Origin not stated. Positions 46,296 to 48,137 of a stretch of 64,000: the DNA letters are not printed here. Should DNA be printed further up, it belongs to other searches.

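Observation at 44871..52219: Tandem array of three paralogous B12-binding radical SAM enzymes plus a fourth divergent one, flanked by a CPBP protease and an FGE-family protein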

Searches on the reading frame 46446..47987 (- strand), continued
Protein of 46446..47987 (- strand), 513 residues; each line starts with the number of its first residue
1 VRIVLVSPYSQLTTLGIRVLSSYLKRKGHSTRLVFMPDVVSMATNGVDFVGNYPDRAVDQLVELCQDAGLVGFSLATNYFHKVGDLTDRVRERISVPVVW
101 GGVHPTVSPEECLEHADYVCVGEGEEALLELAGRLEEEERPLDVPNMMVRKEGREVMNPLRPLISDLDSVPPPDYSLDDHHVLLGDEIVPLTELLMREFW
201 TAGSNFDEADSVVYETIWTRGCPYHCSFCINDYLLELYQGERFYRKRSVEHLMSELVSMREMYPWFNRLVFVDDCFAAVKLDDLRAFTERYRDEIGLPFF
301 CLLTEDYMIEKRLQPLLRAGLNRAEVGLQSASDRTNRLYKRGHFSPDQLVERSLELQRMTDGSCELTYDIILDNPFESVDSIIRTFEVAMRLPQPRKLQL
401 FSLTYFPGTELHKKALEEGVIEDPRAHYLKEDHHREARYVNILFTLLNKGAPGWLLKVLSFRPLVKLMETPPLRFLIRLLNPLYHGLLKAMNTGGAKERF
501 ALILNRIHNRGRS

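Call 43: fold_search(model_id=the predicted structure, library=pdb)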
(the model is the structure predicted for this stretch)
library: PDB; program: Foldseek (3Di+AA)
matches with E <= 10: 1863; with E <= 0.001: 63
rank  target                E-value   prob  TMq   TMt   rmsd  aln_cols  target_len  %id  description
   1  9ccb                  1.2e-18  1.00  0.62  0.75   7.4       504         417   18  X-ray crystal structure of methyl-coenzyme M reductase glutamine methylase (MgmA) from Methanothermobacter marburgensis  (released 2025-01-01)
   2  6wte_A                3.2e-18  1.00  0.62  0.56   7.5       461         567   16  Structure of radical S-adenosylmethionine methyltransferase, TsrM, from Kitasatospora setae with cobalamin and [4Fe-4S (released 2020-12-23)
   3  6wte_B                4.0e-18  1.00  0.62  0.60   5.8       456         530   16  Structure of radical S-adenosylmethionine methyltransferase, TsrM, from Kitasatospora setae with cobalamin and [4Fe-4S (released 2020-12-23)
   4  6wtf_A                6.3e-18  1.00  0.62  0.59   5.8       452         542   16  Structure of radical S-adenosylmethionine methyltransferase, TsrM, from Kitasatospora setae with tryptophan substrate  (released 2020-12-23)
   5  9n1b                  3.5e-17  1.00  0.63  0.53   9.3       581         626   15  Crystal structure of CysS from Corallococcus sp. CA054B with 5'-deoxyadenosine, methionine, and pantetheinylated 3-metho (released 2026-01-28)
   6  6wtf_B                5.1e-17  1.00  0.61  0.58   6.1       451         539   15  Structure of radical S-adenosylmethionine methyltransferase, TsrM, from Kitasatospora setae with tryptophan substrate  (released 2020-12-23)
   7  9n1c                  1.5e-16  1.00  0.64  0.53   9.1       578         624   15  Crystal structure of CysS from Corallococcus sp. CA054B with 5'-deoxyadenosine, methionine, and pantetheinylated 3-ethox (released 2026-01-28)
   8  9n1d                  2.3e-16  1.00  0.63  0.52   9.4       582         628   15  Crystal structure of CysS from Corallococcus sp. CA054B with 5'-deoxyadenosine and methionine bound (released 2026-01-28)
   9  6fd2_B                2.8e-16  1.00  0.64  0.71   5.1       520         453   18  Radical SAM 1,2-diol dehydratase AprD4 in complex with its substrate paromamine (released 2018-01-17)
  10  7kdx_A                4.2e-16  1.00  0.59  0.47   5.1       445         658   20  Crystal structure of Streptomyces tokunonesis TokK with hydroxycobalamin, 5'-deoxyadenosine, and methionine (released 2022-01-12)
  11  6fd2_A                5.8e-16  1.00  0.63  0.70   5.3       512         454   18  Radical SAM 1,2-diol dehydratase AprD4 in complex with its substrate paromamine (released 2018-01-17)
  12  5ul4                  6.5e-16  1.00  0.64  0.47  10.2       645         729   14  Structure of Cobalamin-dependent S-adenosylmethionine radical enzyme OxsB with aqua-cobalamin and S-adenosylmethionine b (released 2017-04-19)
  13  5ul3                  6.9e-16  1.00  0.63  0.46  10.3       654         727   15  Structure of Cobalamin-dependent S-adenosylmethionine radical enzyme OxsB with aqua-cobalamin bound (released 2017-04-19)
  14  7kdx_B                9.1e-16  1.00  0.59  0.47   5.1       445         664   21  Crystal structure of Streptomyces tokunonesis TokK with hydroxycobalamin, 5'-deoxyadenosine, and methionine (released 2022-01-12)
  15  7kdy_A                9.1e-16  1.00  0.58  0.46   5.2       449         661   21  Crystal structure of Streptomyces tokunonesis TokK with hydroxycobalamin, 5'-deoxyadenosine, methionine, and (2R)-pant (released 2022-01-12)
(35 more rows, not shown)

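Call 64: find_related_loci(query=A2, collection=genome_contigs, flank=8000)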
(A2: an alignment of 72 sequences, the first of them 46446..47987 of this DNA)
Query A2 (513 aa) in genome_contigs; peptide patterns used: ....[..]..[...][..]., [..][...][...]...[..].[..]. (x = any residue, [..] = any of these).
600 stretches matched a pattern (row limit reached: there are more); 521 encode a relative of the query (tblastn E <= 1e-3); the best 80 are kept; 79 distinct loci.
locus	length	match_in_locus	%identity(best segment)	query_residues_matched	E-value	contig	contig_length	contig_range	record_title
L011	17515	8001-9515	36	1-495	1e-105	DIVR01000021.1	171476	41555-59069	MAG TPA_asm: bacterium UBP4_UBA6127 isolate UBA6127 UBA6127_contig_12737, whole genome shotgun sequence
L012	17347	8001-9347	39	1-446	1e-104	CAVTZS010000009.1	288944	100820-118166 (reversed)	MAG: uncultured delta proteobacterium isolate MFD04408.bin.1.59 genome assembly, contig: contig_43838, whole genome shot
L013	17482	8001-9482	37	3-483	9e-96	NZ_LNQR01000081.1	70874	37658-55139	Candidatus Magnetominusculus xianensis strain HCH-1 contig081, whole genome shotgun sequence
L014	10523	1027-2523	33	1-493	2e-95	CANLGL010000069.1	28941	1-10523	MAG: Deltaproteobacteria bacterium isolate TH-Jun18-28 genome assembly, contig: TH-Jun18-C3126, whole genome shotgun seq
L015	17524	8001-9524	33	1-502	4e-93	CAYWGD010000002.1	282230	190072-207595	MAG TPA_asm: uncultured Enterobacteriaceae bacterium isolate binchicken_co286_100 genome assembly, contig: NODE_35_lengt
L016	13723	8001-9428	34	1-470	7e-93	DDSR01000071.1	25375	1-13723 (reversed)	MAG TPA_asm: Deltaproteobacteria bacterium UBA2385 UBA2385_contig_5087, whole genome shotgun sequence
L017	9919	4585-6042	35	1-476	3e-85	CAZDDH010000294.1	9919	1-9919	MAG TPA_asm: uncultured Rickettsiales bacterium isolate SRP077602_co5_208 genome assembly, contig: NODE_28941_length_991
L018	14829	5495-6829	35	1-446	2e-78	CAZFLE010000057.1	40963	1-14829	MAG TPA_asm: uncultured Enterobacterales bacterium isolate binchicken_co46_73 genome assembly, contig: NODE_1616_length_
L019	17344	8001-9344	33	1-468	5e-75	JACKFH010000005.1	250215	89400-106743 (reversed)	MAG: Candidatus Omnitrophota bacterium isolate HK-STAS-OLB16-2 HK-STAS-OLB16-2_5, whole genome shotgun sequence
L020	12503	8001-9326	34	1-437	2e-74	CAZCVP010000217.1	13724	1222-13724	MAG TPA_asm: uncultured Enterobacterales bacterium isolate SRP077602_co7_381 genome assembly, contig: NODE_21258_length_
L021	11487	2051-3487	39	3-479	1e-106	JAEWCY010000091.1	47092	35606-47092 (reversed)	MAG: Proteobacteria bacterium isolate OH_PBB_71 k127_431606, whole genome shotgun sequence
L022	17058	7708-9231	32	1-502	4e-95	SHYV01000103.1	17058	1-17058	MAG: Myxococcales bacterium isolate Baikal-deep-G128 BACOMB-C16099, whole genome shotgun sequence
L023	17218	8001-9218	31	1-423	1e-70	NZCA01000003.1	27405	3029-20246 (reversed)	MAG: Nanoarchaeota archaeon isolate ARS1286 35953, whole genome shotgun sequence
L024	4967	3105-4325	33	2-421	3e-62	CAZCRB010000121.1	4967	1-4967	MAG TPA_asm: uncultured Eubacteriales bacterium isolate binchicken_co104_79 genome assembly, contig: NODE_13848_length_4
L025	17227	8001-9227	32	1-422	6e-61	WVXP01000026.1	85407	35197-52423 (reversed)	MAG: Proteobacteria bacterium isolate CS1-C027 C_merged_R1_(paired)_contig_1643, whole genome shotgun sequence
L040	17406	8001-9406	30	1-469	8e-54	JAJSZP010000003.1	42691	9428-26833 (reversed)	MAG: Deltaproteobacteria bacterium isolate SM14434BFWG172 FWG172_EthSRB1_contig003_0042691bp, whole genome shotgun seque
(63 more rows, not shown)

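Call 72: search_protein_families(library=pfam, proteins=[L040:6636-7754:+, L040:9498-10928:+, L040:10970-11911:+, L040:12140-13201:+, L040:13834-15252:+, L040:15273-16355:+, L013:9613-10461:+, L013:11049-12656:+, L012:9560-10930:+, L019:6487-7836:+], max_evalue=0.001)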
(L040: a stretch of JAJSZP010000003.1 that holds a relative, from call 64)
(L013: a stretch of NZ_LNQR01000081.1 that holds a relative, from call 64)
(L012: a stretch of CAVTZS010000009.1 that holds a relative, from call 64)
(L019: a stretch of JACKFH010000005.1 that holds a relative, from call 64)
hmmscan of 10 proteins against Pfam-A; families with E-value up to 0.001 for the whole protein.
L040:6636-7754:+ (372 aa): 0 families

L040:9498-10928:+ (476 aa): 2 families
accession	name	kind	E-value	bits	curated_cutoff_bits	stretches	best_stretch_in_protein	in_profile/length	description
PF04055.27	Radical_SAM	-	1.9e-15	57.9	29.5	1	201-359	3-162/166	Radical SAM superfamily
PF02310.24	B12-binding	-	3.6e-14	53.1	32.1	1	20-139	13-120/121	B12 binding domain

L040:10970-11911:+ (313 aa): 1 family
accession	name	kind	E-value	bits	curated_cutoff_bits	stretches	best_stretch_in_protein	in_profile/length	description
PF03279.18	Lip_A_acyltrans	-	6.8e-23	81.7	22.3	1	20-290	22-288/295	Bacterial lipid A biosynthesis acyltransferase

L040:12140-13201:+ (353 aa): 2 families
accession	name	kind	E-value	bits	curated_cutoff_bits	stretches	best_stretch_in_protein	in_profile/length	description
PF04055.27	Radical_SAM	-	1.5e-14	54.9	29.5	1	158-305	5-154/166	Radical SAM superfamily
PF02310.24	B12-binding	-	3.1e-06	27.5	32.1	1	18-97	52-120/121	B12 binding domain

L040:13834-15252:+ (472 aa): 8 families
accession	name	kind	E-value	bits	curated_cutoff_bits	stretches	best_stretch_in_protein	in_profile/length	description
PF13450.12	NAD_binding_8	-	4.2e-16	59.4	21.9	1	39-98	1-61/68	NAD(P)-binding Rossmann-like domain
PF01593.30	Amino_oxidase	-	8.1e-15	55.5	19.8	1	47-107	4-59/443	Flavin containing amine oxidoreductase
PF01266.30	DAO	-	1.3e-05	25.3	27.9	1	38-70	3-35/353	FAD dependent oxidoreductase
PF01494.25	FAD_binding_3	-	1.5e-05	24.8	22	1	37-76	4-43/349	FAD binding domain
PF12831.13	FAD_oxidored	-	4e-05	23.5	27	1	38-73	3-38/416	FAD dependent oxidoreductase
PF00890.30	FAD_binding_2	-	0.00019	21.2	20.4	1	38-71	3-36/414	FAD binding domain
PF01946.23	Thi4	-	0.00028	20.6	26.2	1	38-71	21-55/235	Thi4 family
PF07992.20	Pyr_redox_2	-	0.00057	19.8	26.1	0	21-69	129-177/291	Pyridine nucleotide-disulphide oxidoreductase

L040:15273-16355:+ (360 aa): 2 families
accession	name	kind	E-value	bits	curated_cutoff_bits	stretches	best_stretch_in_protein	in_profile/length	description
PF04055.27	Radical_SAM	-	1.8e-17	64.4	29.5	1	64-203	1-142/166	Radical SAM superfamily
PF13186.11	SPASM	-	3.3e-11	43.8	21.5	1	277-348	1-67/67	Iron-sulfur cluster-binding domain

L013:9613-10461:+ (282 aa): 2 families
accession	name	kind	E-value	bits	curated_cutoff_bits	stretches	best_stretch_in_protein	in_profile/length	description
PF02588.21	YitT_membrane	-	3.2e-67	226.3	24.3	1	10-214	1-205/205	Uncharacterised 5xTM membrane BCR, YitT family COG1284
PF10035.14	DUF2179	-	6.7e-22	77.5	22.8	1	219-273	1-55/55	Uncharacterized protein conserved in bacteria (DUF2179)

L013:11049-12656:+ (535 aa): 3 families
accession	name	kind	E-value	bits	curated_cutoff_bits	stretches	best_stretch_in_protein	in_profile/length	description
PF02518.31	HATPase_c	-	1.9e-29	102.8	26.4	1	410-519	1-110/111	Histidine kinase-, DNA gyrase B-, and HSP90-like ATPase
PF00512.31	HisKA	-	2.5e-12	47.1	26.9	1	302-365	3-63/66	His Kinase A (phospho-acceptor) domain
PF14501.12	HATPase_c_5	-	1.6e-06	28.4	22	1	413-507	4-93/102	GHKL domain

L012:9560-10930:+ (456 aa): 4 families
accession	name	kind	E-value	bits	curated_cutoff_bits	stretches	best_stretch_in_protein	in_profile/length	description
PF01593.30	Amino_oxidase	-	1.7e-19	70.9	19.8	1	10-443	1-442/443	Flavin containing amine oxidoreductase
PF01266.30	DAO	-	6.9e-10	39.4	27.9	1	2-251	1-185/353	FAD dependent oxidoreductase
PF13450.12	NAD_binding_8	-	1.4e-09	38.6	21.9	1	5-65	1-57/68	NAD(P)-binding Rossmann-like domain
PF06100.17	MCRA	-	0.00055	19.4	23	1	3-66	4-69/495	MCRA family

L019:6487-7836:+ (449 aa): 6 families
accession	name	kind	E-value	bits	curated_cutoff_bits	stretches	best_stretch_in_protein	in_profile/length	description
PF13180.12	PDZ_2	-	2e-15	57.3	27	1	372-442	10-80/80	PDZ domain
PF13365.12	Trypsin_2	-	1.7e-14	55.2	27.6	1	181-319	2-144/144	Trypsin-like peptidase domain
PF17820.7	PDZ_6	-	2.6e-14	53.2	27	1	378-431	2-54/54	PDZ domain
PF00595.29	PDZ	-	5.1e-09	36.8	23.2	1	355-406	8-57/81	PDZ domain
PF19805.5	DUF6288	-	0.00017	21.3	26.3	1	375-442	2-76/402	Family of unknown function (DUF6288)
PF14685.13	PDZ_Tricorn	-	0.00031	21.1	25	1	384-436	30-84/88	Tricorn protease PDZ domain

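Call 73: search_protein_families(library=pfam, proteins=[L022:9327-10010:+, L022:10010-10672:+, L022:10736-11740:+, L022:11773-13698:+, L013:12659-13549:+, L013:13586-15019:+, L012:11371-13644:+, L021:98-1978:+, L007:3780-5888:+, L019:5732-6442:+], max_evalue=0.001)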
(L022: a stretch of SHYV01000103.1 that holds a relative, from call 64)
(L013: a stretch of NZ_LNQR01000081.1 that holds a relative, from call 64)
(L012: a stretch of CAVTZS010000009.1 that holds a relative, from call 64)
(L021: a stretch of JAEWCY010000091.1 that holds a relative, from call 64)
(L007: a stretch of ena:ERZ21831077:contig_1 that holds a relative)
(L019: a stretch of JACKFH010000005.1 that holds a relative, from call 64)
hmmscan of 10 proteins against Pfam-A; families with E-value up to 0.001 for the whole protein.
L022:9327-10010:+ (227 aa): 1 family
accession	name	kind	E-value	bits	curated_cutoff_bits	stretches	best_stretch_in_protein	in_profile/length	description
PF00535.33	Glycos_transf_2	-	7.9e-19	68.6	23.3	1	6-154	2-158/168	Glycosyl transferase family 2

L022:10010-10672:+ (220 aa): 0 families

L022:10736-11740:+ (334 aa): 7 families
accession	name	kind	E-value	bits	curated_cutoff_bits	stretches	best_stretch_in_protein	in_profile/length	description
PF05368.20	NmrA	-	5.8e-25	88.9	27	1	2-209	5-223/298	NmrA-like family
PF13460.12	NAD_binding_10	-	6e-23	82.1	27.2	1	6-190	1-182/184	NAD(P)H-binding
PF01370.27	Epimerase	-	3.1e-17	63.2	20.9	1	2-194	1-230/240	NAD dependent epimerase/dehydratase family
PF01073.25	3Beta_HSD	-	6.2e-10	39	22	1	3-115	1-121/280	3-beta hydroxysteroid dehydrogenase/isomerase family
PF04321.23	RmlD_sub_bind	-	1.9e-05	24.3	27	1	2-102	3-95/287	RmlD substrate binding domain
PF02254.24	TrkA_N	-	7.7e-05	23.4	23.8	1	4-67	2-66/116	TrkA-N domain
PF02719.21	Polysacc_synt_2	-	0.00077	19.2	20.2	0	2-109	1-128/293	Polysaccharide biosynthesis protein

L022:11773-13698:+ (641 aa): 1 family
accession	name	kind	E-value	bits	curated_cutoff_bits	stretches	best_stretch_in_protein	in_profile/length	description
PF07690.21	MFS_1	-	7.8e-20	71.5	33.4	1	30-412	1-342/347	Major Facilitator Superfamily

L013:12659-13549:+ (296 aa): 1 family
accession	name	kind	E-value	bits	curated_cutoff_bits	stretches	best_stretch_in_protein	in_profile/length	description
PF01522.26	Polysacc_deac_1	-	3.5e-21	75.9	23.1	1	122-257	2-123/124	Polysaccharide deacetylase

L013:13586-15019:+ (477 aa): 2 families
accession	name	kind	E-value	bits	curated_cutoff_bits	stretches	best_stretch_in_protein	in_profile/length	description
PF13200.12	DUF4015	-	1.1e-116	389.8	27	1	115-424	1-313/313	Putative glycosyl hydrolase domain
PF14871.12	GHL6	-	2.4e-06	28.2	35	1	133-224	6-92/132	Hypothetical glycosyl hydrolase 6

L012:11371-13644:+ (757 aa): 0 families

L021:98-1978:+ (626 aa): 1 family
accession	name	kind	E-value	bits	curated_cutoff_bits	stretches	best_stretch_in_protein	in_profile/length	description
PF13231.12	PMT_2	-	7.5e-05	23.4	26.1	1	66-202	3-138/160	Dolichyl-phosphate-mannose-protein mannosyltransferase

L007:3780-5888:+ (702 aa): 0 families

L019:5732-6442:+ (236 aa): 0 families

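Call 74: find_encoding_contigs(protein=P0004, flank=10000, max_places=2)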
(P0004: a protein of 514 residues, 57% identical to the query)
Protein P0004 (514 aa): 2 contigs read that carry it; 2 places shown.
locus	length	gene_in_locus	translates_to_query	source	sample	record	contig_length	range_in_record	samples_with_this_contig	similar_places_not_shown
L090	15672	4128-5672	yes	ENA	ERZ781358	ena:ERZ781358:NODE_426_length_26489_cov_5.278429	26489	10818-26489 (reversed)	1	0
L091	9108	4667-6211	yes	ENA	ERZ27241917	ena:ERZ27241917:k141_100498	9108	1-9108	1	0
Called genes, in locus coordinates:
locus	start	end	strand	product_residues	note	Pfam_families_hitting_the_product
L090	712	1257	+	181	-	-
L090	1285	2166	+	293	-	PF01839:FG-GAP (faint), PF13517:FG-GAP_3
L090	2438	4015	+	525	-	PF02310:B12-binding, PF19864:Radical_SAM_N2 (faint), PF04055:Radical_SAM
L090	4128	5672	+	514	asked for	PF02310:B12-binding, PF04055:Radical_SAM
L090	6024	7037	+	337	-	PF13469:Sulfotransfer_3 (faint)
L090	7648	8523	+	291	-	-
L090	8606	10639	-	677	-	-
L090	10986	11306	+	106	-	PF05402:PqqD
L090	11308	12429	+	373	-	PF04055:Radical_SAM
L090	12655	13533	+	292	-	PF27840:ScmC (weak)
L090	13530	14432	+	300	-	PF00583:Acetyltransf_1, PF13508:Acetyltransf_7 (weak), PF08445:FR47 (weak)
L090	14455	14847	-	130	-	-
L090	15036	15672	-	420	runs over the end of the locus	PF14870:PSII_BNR, PF15902:Sortilin-Vps10 (faint), PF02012:BNR (faint), PF14870:PSII_BNR (weak), PF13860:FlgD_ig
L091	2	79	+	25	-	?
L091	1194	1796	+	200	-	-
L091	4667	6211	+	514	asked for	PF02310:B12-binding, PF04055:Radical_SAM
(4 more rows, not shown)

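Call 75: find_encoding_contigs(protein=P0007, flank=10000, max_places=2)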
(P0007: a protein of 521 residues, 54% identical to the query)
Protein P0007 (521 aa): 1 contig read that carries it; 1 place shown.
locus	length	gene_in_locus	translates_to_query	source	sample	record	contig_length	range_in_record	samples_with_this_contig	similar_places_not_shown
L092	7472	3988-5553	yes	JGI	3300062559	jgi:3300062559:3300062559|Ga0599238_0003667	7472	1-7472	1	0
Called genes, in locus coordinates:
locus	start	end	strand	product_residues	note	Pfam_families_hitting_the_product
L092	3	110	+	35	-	?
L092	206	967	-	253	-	PF01061:ABC2_membrane, PF12698:ABC2_membrane_3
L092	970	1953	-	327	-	PF00005:ABC_tran, PF13304:AAA_21 (weak), PF13732:DrrA1-3_C (weak)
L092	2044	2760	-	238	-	-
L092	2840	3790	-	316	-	PF03547:Mem_trans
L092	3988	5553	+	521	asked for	PF02310:B12-binding, PF04055:Radical_SAM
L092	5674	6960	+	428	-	PF00884:Sulfatase, PF01663:Phosphodiest, PF16347:SGSH_C (faint)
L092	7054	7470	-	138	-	?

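Call 92: search_protein_families(library=pfam, alignment_id=A6, max_evalue=0.00001)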
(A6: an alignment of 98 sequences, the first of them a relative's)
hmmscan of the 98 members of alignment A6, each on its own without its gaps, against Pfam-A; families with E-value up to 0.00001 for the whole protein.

A. member 1, L011:1751-3307:- (518 aa): 0 families

B. families by the number of members that match (of 98 scanned): 105 families (the first 25 are shown)
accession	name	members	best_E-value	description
PF07963.17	N_methyl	5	6.6e-11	Prokaryotic N-terminal methylation motif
PF00669.25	Flagellin_N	3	5.4e-37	Bacterial flagellin N-terminal helical region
PF08241.18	Methyltransf_11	3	3.6e-24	Methyltransferase domain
PF13489.12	Methyltransf_23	3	4e-23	Methyltransferase domain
PF13472.12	Lipase_GDSL_2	3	6.1e-22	GDSL-like Lipase/Acylhydrolase family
PF00657.28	Lipase_GDSL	3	1.1e-11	GDSL-like Lipase/Acylhydrolase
PF00158.32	Sigma54_activat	2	3e-65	Sigma-54 interaction domain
PF01370.27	Epimerase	2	8.5e-60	NAD dependent epimerase/dehydratase family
PF25601.1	AAA_lid_14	2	1.6e-29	AAA+ ATPase lid domain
PF02518.31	HATPase_c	2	1.9e-29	Histidine kinase-, DNA gyrase B-, and HSP90-like ATPase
PF00072.30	Response_reg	2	1.9e-28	Response regulator receiver domain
PF00700.27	Flagellin_C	2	1.7e-25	Bacterial flagellin C-terminal helical region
PF13460.12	NAD_binding_10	2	6e-23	NAD(P)H-binding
PF13649.12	Methyltransf_25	2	2.4e-20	Methyltransferase domain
PF13847.12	Methyltransf_31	2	1.9e-18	Methyltransferase domain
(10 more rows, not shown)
